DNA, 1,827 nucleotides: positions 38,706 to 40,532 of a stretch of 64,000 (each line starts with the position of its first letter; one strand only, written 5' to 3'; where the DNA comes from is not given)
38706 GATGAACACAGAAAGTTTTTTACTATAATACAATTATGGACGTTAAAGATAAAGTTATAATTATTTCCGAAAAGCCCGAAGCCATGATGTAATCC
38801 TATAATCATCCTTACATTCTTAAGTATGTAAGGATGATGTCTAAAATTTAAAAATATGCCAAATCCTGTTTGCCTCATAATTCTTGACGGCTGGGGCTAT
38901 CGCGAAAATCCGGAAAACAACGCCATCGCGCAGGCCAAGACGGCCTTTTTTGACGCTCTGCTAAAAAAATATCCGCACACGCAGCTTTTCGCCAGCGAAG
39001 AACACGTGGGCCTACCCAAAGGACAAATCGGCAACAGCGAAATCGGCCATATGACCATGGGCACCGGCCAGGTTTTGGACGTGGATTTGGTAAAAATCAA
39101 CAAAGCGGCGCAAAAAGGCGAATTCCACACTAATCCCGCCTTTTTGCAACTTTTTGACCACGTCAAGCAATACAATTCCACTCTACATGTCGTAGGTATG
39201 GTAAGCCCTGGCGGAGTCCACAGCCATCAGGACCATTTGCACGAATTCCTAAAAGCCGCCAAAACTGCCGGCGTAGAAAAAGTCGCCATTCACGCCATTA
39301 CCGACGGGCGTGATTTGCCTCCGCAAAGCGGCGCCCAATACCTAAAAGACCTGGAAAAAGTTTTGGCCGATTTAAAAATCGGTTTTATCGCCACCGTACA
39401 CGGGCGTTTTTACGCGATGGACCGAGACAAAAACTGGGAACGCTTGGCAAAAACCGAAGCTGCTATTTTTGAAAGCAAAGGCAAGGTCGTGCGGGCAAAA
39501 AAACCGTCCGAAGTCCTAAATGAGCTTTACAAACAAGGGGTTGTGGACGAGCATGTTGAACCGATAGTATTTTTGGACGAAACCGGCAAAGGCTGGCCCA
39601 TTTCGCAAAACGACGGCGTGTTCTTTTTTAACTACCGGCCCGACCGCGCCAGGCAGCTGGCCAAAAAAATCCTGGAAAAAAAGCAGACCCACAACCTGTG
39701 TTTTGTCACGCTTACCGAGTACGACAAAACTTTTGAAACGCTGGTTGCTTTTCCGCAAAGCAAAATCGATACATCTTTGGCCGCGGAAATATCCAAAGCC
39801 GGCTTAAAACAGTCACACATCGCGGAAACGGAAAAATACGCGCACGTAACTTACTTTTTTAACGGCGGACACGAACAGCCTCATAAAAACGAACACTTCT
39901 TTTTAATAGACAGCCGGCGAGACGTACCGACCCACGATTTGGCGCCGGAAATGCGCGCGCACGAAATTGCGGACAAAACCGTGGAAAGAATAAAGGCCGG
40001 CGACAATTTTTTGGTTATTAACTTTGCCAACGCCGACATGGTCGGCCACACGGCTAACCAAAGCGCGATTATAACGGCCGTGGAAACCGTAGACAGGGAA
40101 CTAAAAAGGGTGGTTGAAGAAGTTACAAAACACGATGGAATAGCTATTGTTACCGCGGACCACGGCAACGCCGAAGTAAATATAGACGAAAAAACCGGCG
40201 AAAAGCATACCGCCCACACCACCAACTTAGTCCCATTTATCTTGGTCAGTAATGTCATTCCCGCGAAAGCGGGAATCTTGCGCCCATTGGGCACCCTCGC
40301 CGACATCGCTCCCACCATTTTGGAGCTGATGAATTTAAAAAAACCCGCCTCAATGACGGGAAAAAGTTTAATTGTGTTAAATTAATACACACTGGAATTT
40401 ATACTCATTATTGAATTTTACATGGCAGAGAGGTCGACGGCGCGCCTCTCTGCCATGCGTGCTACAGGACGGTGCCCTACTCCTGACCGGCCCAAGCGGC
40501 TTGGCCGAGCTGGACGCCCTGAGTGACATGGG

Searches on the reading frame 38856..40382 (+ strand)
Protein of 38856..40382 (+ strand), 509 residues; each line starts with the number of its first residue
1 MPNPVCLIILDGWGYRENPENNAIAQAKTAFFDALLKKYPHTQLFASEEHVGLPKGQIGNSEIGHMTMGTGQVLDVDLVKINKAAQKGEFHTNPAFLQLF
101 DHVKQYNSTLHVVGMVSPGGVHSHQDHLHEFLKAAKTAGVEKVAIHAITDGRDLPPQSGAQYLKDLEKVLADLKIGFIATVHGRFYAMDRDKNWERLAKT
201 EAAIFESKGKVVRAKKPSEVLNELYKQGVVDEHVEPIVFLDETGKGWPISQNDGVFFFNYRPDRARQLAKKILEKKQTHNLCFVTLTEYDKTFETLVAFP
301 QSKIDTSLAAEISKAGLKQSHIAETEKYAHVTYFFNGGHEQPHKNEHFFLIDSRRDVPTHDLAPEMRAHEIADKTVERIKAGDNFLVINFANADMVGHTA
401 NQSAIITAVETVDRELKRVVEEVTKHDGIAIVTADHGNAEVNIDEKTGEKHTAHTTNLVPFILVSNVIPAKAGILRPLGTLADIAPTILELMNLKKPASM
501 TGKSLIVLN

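Call 78: search_protein_families(library=pfam, proteins=[window:38856-40382:+])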
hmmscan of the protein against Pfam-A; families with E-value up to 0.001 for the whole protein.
window:38856-40382:+ (509 aa): 3 families
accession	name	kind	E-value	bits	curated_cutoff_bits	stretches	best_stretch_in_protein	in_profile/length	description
PF06415.18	iPGM_N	-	2.5e-71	240.1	27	1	81-291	1-217/217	BPG-independent PGAM N-terminus (iPGM_N)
PF01676.23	Metalloenzyme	-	4.3e-68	230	24.3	1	4-496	2-252/252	Metalloenzyme superfamily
PF00884.28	Sulfatase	-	4.1e-07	30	25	1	346-493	200-300/301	Sulfatase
